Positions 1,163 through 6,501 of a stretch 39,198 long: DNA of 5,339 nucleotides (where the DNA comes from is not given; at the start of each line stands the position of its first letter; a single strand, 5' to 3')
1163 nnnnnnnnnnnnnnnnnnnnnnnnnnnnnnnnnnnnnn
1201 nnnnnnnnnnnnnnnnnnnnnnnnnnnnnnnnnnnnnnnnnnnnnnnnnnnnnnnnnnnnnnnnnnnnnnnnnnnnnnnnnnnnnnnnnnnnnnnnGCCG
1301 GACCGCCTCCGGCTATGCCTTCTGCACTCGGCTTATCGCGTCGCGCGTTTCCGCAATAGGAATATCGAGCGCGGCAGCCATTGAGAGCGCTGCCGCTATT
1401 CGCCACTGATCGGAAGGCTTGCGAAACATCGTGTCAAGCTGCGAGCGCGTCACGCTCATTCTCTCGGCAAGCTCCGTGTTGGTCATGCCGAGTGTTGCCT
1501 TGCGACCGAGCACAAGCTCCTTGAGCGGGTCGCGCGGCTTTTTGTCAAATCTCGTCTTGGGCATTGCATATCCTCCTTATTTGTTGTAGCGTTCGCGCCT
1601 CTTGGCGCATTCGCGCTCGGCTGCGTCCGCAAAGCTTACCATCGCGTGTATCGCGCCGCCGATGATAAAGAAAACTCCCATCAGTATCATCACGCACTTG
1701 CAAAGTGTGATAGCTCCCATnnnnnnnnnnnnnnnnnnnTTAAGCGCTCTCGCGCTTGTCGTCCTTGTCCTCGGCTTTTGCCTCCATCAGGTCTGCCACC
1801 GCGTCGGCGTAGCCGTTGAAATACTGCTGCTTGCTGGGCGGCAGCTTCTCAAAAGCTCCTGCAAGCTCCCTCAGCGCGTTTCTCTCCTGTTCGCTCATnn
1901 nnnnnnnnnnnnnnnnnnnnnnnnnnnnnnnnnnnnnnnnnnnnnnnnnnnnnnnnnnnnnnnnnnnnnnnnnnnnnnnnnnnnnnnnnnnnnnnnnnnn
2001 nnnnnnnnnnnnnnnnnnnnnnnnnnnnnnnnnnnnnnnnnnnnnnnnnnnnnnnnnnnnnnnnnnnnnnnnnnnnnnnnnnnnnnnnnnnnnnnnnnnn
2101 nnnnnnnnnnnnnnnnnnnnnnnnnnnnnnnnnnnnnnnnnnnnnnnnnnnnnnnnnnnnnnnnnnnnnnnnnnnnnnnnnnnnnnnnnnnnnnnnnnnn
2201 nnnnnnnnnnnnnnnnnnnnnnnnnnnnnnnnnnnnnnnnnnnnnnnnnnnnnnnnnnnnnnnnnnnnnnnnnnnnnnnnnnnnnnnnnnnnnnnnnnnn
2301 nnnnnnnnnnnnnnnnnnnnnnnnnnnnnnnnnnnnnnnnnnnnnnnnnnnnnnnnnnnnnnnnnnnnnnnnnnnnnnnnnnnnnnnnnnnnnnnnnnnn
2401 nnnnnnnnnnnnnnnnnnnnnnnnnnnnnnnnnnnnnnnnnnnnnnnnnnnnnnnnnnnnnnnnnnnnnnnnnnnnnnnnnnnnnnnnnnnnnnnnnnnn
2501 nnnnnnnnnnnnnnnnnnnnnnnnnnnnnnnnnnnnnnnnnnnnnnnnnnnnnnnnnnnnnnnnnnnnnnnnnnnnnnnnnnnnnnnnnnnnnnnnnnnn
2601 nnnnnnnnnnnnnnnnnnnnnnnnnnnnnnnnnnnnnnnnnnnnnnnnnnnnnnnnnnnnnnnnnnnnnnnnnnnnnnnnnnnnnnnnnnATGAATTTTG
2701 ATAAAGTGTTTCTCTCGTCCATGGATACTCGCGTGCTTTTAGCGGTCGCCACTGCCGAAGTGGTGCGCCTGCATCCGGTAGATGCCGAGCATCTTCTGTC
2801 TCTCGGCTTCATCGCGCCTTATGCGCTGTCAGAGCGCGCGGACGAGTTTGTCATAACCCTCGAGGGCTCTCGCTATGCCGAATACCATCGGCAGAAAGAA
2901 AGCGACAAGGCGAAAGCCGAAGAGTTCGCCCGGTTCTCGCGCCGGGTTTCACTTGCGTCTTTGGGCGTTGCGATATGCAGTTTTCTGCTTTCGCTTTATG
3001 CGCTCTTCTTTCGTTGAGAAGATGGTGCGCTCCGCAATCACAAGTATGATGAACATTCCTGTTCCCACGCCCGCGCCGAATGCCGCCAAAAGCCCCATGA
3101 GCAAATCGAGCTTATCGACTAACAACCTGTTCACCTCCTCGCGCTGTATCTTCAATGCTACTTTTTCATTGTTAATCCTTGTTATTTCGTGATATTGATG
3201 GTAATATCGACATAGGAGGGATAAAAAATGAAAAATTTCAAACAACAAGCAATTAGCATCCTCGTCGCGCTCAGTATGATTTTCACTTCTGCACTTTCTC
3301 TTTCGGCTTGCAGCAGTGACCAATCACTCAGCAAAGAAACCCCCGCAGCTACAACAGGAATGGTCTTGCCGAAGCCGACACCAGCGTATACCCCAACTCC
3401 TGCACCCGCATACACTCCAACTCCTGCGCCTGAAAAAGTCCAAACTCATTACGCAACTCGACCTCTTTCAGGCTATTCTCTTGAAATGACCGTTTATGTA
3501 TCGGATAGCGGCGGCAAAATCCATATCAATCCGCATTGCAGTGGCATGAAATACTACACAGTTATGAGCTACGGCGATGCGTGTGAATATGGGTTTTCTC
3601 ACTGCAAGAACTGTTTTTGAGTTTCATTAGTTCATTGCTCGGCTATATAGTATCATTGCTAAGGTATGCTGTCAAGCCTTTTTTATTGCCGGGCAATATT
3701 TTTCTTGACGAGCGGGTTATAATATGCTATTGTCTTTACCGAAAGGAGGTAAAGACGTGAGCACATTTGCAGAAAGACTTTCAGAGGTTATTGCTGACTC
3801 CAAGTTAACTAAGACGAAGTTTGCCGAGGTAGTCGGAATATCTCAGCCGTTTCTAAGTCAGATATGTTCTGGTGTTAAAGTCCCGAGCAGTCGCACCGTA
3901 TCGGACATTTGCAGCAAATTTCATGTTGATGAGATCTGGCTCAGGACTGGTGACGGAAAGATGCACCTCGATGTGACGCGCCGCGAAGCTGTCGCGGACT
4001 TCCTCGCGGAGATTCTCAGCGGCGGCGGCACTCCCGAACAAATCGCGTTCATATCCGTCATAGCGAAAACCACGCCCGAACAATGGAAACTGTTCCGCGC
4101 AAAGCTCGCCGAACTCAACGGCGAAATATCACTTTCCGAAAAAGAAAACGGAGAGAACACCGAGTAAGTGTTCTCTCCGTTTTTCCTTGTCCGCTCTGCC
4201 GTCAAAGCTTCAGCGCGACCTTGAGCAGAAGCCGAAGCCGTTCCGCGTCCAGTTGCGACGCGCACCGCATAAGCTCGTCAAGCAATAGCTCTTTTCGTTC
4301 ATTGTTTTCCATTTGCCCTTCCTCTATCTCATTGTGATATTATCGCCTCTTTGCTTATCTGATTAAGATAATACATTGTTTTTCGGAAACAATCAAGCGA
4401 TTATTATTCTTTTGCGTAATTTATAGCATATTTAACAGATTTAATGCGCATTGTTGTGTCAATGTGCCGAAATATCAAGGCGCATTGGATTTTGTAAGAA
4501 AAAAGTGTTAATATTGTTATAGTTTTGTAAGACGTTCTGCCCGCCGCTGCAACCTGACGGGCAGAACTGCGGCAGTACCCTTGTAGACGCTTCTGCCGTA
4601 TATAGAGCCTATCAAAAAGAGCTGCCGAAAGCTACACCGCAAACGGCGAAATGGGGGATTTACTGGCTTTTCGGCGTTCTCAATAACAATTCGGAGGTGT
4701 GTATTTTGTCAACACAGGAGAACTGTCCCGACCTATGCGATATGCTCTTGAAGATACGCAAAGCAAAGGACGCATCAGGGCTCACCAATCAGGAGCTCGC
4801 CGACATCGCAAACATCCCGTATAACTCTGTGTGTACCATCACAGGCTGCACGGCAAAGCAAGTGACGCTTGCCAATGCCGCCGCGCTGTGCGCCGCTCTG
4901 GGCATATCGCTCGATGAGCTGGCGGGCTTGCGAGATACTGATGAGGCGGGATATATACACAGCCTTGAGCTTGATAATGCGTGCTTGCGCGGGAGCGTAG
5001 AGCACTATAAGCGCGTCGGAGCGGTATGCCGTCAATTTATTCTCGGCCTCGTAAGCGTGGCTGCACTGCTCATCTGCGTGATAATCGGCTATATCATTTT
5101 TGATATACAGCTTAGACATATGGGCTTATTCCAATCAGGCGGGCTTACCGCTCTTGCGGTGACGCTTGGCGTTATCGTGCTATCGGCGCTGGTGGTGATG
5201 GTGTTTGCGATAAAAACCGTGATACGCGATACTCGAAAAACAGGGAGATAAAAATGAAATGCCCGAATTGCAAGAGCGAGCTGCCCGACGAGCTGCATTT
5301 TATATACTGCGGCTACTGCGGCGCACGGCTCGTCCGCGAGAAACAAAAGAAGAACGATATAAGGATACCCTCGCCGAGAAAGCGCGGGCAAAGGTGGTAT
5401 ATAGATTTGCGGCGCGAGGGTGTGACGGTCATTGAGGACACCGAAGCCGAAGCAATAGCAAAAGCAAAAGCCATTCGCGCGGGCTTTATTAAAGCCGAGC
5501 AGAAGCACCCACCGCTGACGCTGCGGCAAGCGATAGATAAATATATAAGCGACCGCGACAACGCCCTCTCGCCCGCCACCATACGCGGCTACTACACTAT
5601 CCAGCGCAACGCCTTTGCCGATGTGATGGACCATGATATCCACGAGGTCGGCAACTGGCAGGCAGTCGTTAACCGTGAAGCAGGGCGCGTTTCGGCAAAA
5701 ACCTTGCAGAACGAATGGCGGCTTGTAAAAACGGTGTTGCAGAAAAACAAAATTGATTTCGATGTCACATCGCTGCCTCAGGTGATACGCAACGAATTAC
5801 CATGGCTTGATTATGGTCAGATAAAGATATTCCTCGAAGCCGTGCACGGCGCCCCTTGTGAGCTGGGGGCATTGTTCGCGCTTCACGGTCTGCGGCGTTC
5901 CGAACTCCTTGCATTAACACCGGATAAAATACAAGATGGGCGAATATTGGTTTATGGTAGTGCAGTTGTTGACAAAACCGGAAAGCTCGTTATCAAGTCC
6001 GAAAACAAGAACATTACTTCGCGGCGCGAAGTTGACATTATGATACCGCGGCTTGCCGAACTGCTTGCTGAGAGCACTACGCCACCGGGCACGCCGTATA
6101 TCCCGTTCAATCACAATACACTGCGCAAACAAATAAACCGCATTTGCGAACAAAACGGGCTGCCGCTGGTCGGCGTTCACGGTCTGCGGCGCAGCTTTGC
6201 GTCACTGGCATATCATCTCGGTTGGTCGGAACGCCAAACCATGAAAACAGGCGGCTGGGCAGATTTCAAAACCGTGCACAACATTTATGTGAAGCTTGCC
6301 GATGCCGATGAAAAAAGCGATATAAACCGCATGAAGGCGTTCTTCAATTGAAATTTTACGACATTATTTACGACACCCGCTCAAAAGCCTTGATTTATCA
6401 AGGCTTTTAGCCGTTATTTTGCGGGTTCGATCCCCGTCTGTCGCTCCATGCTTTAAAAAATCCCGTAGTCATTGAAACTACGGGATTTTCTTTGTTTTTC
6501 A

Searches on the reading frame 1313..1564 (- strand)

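Call 10: search_protein_families(library=phrogs, proteins=[window:1313-1564:-], max_evalue=0.01)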
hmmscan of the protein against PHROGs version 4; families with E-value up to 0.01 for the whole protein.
window:1313-1564:- (83 aa): 1 family
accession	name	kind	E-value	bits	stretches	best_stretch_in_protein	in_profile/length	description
phrog_2339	-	DNA, RNA and nucleotide metabolism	0.00072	20.5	1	24-68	36-80/98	HTH DNA binding protein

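Call 11: search_protein_families(library=pfam, proteins=[window:1313-1564:-], max_evalue=0.01)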
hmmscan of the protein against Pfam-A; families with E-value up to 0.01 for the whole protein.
window:1313-1564:- (83 aa): 2 families
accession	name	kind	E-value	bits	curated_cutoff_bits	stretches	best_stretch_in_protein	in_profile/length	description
PF01381.28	HTH_3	-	0.002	18.5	23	1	22-71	6-53/55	Helix-turn-helix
PF13443.12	HTH_26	-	0.0066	17.1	22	1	26-72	10-56/63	Cro/C1-type HTH DNA-binding domain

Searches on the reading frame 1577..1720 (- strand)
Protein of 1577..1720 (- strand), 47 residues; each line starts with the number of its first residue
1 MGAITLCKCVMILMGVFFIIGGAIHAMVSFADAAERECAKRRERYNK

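Call 10: search_protein_families(library=phrogs, proteins=[window:1577-1720:-], max_evalue=0.01)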
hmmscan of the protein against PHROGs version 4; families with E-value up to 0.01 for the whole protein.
window:1577-1720:- (47 aa): 0 families

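Call 11: search_protein_families(library=pfam, proteins=[window:1577-1720:-], max_evalue=0.01)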
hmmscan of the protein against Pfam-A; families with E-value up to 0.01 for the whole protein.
window:1577-1720:- (47 aa): 0 families

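Call 74: find_encoding_contigs(protein=window:1577-1720:-, flank=2500, max_places=10)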
Protein window:1577-1720:- (47 aa): 23 contigs read that carry it; 10 places shown.
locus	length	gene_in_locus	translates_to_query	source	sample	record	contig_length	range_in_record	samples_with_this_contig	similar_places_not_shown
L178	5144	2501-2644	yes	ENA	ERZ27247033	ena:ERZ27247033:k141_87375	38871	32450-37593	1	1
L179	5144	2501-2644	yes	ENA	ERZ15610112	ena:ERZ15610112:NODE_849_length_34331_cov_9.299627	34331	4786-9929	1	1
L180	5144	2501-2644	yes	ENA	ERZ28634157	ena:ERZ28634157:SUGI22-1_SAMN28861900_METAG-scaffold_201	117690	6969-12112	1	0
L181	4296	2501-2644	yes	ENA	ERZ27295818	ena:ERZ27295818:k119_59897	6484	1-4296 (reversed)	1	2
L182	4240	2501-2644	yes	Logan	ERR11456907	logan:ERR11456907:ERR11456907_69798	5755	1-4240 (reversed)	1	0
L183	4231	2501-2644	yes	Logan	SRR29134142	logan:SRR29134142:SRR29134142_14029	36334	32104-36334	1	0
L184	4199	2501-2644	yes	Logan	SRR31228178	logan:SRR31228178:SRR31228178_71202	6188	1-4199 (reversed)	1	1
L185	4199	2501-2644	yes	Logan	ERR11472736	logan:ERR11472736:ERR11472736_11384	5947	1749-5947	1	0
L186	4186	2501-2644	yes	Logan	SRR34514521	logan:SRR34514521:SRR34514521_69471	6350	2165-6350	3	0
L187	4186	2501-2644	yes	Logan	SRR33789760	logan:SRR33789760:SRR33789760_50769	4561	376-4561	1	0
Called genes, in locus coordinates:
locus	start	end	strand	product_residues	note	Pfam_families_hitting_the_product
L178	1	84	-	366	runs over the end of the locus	PF00589:Phage_integrase (weak)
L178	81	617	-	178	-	PF13443:HTH_26 (weak)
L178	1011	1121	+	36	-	-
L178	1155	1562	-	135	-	PF12844:HTH_19 (weak), PF13560:HTH_31 (weak), PF01381:HTH_3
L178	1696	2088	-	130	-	-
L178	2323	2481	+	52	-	-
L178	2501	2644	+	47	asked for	-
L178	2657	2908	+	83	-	-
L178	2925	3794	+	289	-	PF14297:Lin1244_N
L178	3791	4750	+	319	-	PF24703:DUF7666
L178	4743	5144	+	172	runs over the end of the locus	PF07486:Hydrolase_2 (weak)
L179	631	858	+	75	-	-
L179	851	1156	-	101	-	-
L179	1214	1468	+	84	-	-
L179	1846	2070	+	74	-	-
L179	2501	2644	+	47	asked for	-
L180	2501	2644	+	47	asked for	-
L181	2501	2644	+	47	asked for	-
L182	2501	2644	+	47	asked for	-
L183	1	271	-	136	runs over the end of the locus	PF12844:HTH_19, PF13560:HTH_31, PF01381:HTH_3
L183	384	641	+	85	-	-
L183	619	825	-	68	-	-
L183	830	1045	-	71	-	PF13560:HTH_31, PF12844:HTH_19 (weak), PF01381:HTH_3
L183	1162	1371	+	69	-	PF01381:HTH_3, PF12844:HTH_19, PF13413:HTH_25 (faint), PF13560:HTH_31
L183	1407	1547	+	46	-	-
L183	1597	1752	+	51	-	-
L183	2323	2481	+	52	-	-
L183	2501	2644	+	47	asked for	-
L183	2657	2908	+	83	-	-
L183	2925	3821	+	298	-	PF14297:Lin1244_N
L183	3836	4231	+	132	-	?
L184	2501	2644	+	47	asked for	-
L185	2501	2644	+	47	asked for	-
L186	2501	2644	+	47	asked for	-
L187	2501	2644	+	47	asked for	-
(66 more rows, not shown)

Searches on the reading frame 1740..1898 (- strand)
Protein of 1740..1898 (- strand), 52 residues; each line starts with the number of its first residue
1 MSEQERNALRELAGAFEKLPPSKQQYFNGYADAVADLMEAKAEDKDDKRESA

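Call 10: search_protein_families(library=phrogs, proteins=[window:1740-1898:-], max_evalue=0.01)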
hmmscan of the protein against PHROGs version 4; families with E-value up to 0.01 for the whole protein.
window:1740-1898:- (52 aa): 0 families

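Call 11: search_protein_families(library=pfam, proteins=[window:1740-1898:-], max_evalue=0.01)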
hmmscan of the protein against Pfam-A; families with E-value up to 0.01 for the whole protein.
window:1740-1898:- (52 aa): 0 families

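Call 23: find_encoding_contigs(protein=window:1740-1898:-, flank=3000, max_places=10)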
Protein window:1740-1898:- (52 aa): 22 contigs read that carry it; 10 places shown.
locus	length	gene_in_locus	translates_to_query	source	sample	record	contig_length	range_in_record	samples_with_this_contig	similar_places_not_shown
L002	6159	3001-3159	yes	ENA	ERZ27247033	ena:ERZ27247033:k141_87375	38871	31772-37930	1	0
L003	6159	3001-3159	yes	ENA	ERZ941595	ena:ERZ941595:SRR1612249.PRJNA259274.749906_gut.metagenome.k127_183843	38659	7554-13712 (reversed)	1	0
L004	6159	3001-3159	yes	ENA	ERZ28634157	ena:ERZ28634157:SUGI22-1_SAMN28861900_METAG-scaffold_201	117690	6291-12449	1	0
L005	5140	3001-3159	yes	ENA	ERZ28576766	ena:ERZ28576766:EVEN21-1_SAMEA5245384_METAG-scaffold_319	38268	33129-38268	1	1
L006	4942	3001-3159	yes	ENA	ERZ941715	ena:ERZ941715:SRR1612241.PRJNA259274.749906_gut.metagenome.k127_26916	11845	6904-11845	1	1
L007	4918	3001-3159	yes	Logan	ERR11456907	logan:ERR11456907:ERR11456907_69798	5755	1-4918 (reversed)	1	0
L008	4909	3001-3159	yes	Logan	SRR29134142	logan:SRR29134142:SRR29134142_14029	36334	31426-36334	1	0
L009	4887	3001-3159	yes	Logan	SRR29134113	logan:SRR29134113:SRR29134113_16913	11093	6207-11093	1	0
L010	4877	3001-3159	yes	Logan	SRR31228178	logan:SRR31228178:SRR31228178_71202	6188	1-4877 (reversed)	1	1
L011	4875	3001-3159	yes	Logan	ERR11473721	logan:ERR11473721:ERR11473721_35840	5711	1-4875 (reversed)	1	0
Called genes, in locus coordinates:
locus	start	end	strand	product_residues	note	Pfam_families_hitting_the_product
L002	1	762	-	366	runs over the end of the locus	PF00589:Phage_integrase (weak)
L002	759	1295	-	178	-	PF13443:HTH_26 (weak)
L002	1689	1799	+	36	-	-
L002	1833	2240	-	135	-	PF12844:HTH_19 (weak), PF13560:HTH_31 (weak), PF01381:HTH_3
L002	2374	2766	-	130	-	-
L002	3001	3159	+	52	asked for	-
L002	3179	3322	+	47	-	-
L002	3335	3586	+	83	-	-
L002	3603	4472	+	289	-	PF14297:Lin1244_N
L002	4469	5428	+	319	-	PF24703:DUF7666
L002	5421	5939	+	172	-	PF07486:Hydrolase_2 (weak)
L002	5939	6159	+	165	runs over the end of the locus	-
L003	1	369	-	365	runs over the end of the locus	PF00589:Phage_integrase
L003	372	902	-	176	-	PF13443:HTH_26 (weak)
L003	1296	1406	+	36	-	-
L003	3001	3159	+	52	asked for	-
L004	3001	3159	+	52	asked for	-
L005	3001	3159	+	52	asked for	-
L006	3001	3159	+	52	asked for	-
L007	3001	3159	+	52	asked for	-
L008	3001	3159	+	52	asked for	-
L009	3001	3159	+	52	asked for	-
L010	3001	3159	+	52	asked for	-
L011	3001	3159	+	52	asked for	-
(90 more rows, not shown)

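Call 27: find_homologous_proteins(query=window:1740-1898:-, max_evalue=0.001)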
Query window:1740-1898:- (52 aa): 2 proteins with E <= 0.001 among 2 candidates.
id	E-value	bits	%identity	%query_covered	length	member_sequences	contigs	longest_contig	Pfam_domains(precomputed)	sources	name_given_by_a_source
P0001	3.7e-24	100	98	100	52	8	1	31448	-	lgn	-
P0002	6.3e-18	81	82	96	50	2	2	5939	-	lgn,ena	-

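Call 30: find_encoding_contigs(protein=P0002, flank=3500, max_places=6)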
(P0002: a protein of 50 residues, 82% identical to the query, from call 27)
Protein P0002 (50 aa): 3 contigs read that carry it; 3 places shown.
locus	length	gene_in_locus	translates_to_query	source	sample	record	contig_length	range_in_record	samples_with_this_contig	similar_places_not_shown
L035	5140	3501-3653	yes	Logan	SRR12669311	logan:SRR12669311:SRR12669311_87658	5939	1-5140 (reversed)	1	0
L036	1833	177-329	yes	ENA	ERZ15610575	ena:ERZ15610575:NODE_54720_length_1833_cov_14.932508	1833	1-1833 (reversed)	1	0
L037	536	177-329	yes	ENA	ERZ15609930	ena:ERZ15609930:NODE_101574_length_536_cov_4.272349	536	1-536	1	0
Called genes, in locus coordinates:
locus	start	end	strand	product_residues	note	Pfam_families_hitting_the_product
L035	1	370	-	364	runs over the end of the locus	PF14659:Phage_int_SAM_3 (weak), PF02899:Phage_int_SAM_1 (faint), PF00589:Phage_integrase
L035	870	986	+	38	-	-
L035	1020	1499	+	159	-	-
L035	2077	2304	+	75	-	-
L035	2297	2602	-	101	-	-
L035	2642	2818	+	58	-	-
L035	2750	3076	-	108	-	-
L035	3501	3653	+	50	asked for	-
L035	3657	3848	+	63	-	-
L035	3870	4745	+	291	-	PF14297:Lin1244_N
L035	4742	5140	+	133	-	?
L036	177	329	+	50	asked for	-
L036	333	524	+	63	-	PF13443:HTH_26 (faint)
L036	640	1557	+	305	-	PF14297:Lin1244_N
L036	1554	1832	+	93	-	?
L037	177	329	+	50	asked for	-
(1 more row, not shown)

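Call 75: find_encoding_contigs(protein=P0001, flank=2500, max_places=10)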
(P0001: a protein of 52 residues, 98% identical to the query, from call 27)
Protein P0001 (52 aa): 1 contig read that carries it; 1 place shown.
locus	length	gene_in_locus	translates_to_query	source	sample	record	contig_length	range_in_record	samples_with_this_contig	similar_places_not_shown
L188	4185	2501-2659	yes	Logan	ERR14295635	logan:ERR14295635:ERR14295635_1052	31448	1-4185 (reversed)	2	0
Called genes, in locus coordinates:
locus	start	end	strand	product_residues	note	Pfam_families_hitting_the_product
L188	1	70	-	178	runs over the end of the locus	PF13443:HTH_26 (weak)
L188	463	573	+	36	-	-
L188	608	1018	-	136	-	PF12844:HTH_19, PF13560:HTH_31, PF01381:HTH_3 (weak)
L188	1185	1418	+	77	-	-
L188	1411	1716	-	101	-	-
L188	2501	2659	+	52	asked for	-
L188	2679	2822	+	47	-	-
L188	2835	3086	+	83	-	-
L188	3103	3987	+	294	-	PF14297:Lin1244_N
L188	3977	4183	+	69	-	?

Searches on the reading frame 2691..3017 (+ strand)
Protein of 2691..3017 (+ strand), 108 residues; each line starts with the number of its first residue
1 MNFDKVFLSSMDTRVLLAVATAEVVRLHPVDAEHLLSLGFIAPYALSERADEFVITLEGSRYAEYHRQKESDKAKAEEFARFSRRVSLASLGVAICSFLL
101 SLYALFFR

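Call 10: search_protein_families(library=phrogs, proteins=[window:2691-3017:+], max_evalue=0.01)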
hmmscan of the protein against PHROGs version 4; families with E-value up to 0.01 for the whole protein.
window:2691-3017:+ (108 aa): 0 families

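Call 11: search_protein_families(library=pfam, proteins=[window:2691-3017:+], max_evalue=0.01)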
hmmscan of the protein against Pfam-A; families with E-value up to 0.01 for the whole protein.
window:2691-3017:+ (108 aa): 0 families

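Call 19: find_related_loci(query=window:2691-3017:+, collection=viral_contigs, flank=4000)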
Query window:2691-3017:+ (108 aa) in viral_contigs; peptide patterns used: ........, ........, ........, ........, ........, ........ (x = any residue, [..] = any of these).
24 stretches matched a pattern, but none encodes a relative of the query by tblastn (E <= 1e-3).

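Call 22: find_encoding_contigs(protein=window:2691-3017:+, flank=3000, max_places=10)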
Protein window:2691-3017:+ (108 aa): 3 contigs read that carry it; 1 place shown.
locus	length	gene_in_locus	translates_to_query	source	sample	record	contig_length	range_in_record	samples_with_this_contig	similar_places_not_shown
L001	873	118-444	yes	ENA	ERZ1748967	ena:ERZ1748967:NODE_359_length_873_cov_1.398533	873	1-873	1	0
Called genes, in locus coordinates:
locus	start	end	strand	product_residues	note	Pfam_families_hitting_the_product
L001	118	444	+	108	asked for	-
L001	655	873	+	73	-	?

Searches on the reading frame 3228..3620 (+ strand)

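Call 10: search_protein_families(library=phrogs, proteins=[window:3228-3620:+], max_evalue=0.01)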
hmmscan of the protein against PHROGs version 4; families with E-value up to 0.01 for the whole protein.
window:3228-3620:+ (130 aa): 0 families

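Call 11: search_protein_families(library=pfam, proteins=[window:3228-3620:+], max_evalue=0.01)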
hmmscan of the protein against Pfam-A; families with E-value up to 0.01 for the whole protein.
window:3228-3620:+ (130 aa): 1 family
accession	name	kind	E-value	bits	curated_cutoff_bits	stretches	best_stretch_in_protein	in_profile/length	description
PF11025.13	GP40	-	0.0099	16.1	21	0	37-102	5-69/164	Glycoprotein GP40 of Cryptosporidium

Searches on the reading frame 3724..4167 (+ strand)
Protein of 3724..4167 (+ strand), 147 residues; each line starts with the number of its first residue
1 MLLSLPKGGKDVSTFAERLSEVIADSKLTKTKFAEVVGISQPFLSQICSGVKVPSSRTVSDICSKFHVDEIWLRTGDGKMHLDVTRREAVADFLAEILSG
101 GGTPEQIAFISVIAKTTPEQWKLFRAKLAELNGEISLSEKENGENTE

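Call 10: search_protein_families(library=phrogs, proteins=[window:3724-4167:+], max_evalue=0.01)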
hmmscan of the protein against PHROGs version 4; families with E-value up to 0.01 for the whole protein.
window:3724-4167:+ (147 aa): 12 families
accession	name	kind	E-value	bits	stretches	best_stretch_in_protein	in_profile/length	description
phrog_8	-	transcription regulation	3.1e-14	54.2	1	13-113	160-256/346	transcriptional regulator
phrog_2967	-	transcription regulation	7.6e-11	43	1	10-81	6-77/225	transcriptional regulator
phrog_4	-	transcription regulation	1.7e-09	38.2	1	13-84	135-202/400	transcriptional repressor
phrog_2328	-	transcription regulation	5.1e-09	37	1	13-80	14-81/128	transcriptional repressor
phrog_2439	-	transcription regulation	4.2e-06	26.9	1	16-70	9-63/367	transcriptional regulator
phrog_1373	-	transcription regulation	3.5e-05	24.9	1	15-68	64-117/166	transcriptional regulator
phrog_3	-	transcription regulation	4.8e-05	24.3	1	14-83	88-157/430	transcriptional repressor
phrog_147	-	transcription regulation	0.0001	23.6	1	14-77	4-70/100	transcriptional regulator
phrog_7241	-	transcription regulation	0.00014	22.9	1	27-68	74-115/122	transcriptional regulator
phrog_35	-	transcription regulation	0.0018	19.4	1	26-63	85-121/181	transcriptional repressor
phrog_4583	-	transcription regulation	0.0044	18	1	15-50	11-46/81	transcriptional repressor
phrog_3557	-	transcription regulation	0.0079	17.4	0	14-79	13-77/142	transcriptional regulator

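Call 11: search_protein_families(library=pfam, proteins=[window:3724-4167:+], max_evalue=0.01)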
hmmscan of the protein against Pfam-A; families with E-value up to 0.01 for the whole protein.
window:3724-4167:+ (147 aa): 4 families
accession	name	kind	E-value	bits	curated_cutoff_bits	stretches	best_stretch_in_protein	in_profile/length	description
PF01381.28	HTH_3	-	2e-07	31.3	23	1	27-73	9-55/55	Helix-turn-helix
PF12844.13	HTH_19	-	4.4e-06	26.9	30.2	1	17-77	2-62/64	Helix-turn-helix domain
PF13443.12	HTH_26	-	3.5e-05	24.4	22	1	18-67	1-51/63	Cro/C1-type HTH DNA-binding domain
PF13560.12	HTH_31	-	5.8e-05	23.8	27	1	23-70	10-58/64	Helix-turn-helix domain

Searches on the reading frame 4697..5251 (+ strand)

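Call 10: search_protein_families(library=phrogs, proteins=[window:4697-5251:+], max_evalue=0.01)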
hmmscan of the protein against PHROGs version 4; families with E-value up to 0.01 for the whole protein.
window:4697-5251:+ (184 aa): 4 families
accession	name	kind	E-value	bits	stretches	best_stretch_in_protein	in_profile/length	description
phrog_4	-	transcription regulation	0.0002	21.5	1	19-83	140-199/400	transcriptional repressor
phrog_3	-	transcription regulation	0.001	19.9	1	15-82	88-152/430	transcriptional repressor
phrog_8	-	transcription regulation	0.0014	19.1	1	20-83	81-143/346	transcriptional regulator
phrog_5823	-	transcription regulation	0.0045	17.2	1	19-87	10-78/404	transcriptional regulator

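Call 11: search_protein_families(library=pfam, proteins=[window:4697-5251:+], max_evalue=0.01)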
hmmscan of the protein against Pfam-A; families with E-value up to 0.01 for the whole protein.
window:4697-5251:+ (184 aa): 2 families
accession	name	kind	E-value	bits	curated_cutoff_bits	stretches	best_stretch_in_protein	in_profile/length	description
PF13443.12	HTH_26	-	7.2e-06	26.6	22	1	20-77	2-59/63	Cro/C1-type HTH DNA-binding domain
PF01381.28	HTH_3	-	0.0013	19.1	23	0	56-75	36-55/55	Helix-turn-helix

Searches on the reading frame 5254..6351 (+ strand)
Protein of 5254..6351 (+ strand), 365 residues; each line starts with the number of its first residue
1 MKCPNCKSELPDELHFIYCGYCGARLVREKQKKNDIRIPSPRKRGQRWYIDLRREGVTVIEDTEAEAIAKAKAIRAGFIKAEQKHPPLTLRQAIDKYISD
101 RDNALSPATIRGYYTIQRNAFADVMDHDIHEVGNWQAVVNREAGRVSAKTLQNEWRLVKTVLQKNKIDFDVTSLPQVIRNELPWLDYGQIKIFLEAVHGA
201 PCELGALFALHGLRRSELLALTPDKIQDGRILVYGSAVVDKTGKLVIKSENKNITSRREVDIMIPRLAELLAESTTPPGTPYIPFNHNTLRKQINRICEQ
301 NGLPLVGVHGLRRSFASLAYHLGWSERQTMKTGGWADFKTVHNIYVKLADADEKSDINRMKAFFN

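Call 10: search_protein_families(library=phrogs, proteins=[window:5254-6351:+], max_evalue=0.01)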
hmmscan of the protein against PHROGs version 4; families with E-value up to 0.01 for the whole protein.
window:5254-6351:+ (365 aa): 3 families
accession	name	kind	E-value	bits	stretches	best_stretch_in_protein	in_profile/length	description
phrog_1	-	integration and excision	8.8e-32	112.1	1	35-362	111-449/611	integrase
phrog_216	-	integration and excision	2.9e-13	50.6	1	158-360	31-236/301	integrase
phrog_629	-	integration and excision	0.0027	18.7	0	37-73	34-72/82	excisionase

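Call 11: search_protein_families(library=pfam, proteins=[window:5254-6351:+], max_evalue=0.01)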
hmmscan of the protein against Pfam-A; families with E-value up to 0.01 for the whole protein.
window:5254-6351:+ (365 aa): 3 families
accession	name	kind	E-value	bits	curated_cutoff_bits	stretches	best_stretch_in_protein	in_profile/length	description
PF00589.27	Phage_integrase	-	1.1e-09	38.8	27.1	1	208-350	31-170/172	Phage integrase family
PF08271.17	Zn_Ribbon_TF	-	0.0054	16.7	29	0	1-24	1-27/43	TFIIB zinc-binding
PF24460.1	DUF7575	-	0.0064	16.3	28.5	1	2-26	5-27/28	Domain of unknown function (DUF7575)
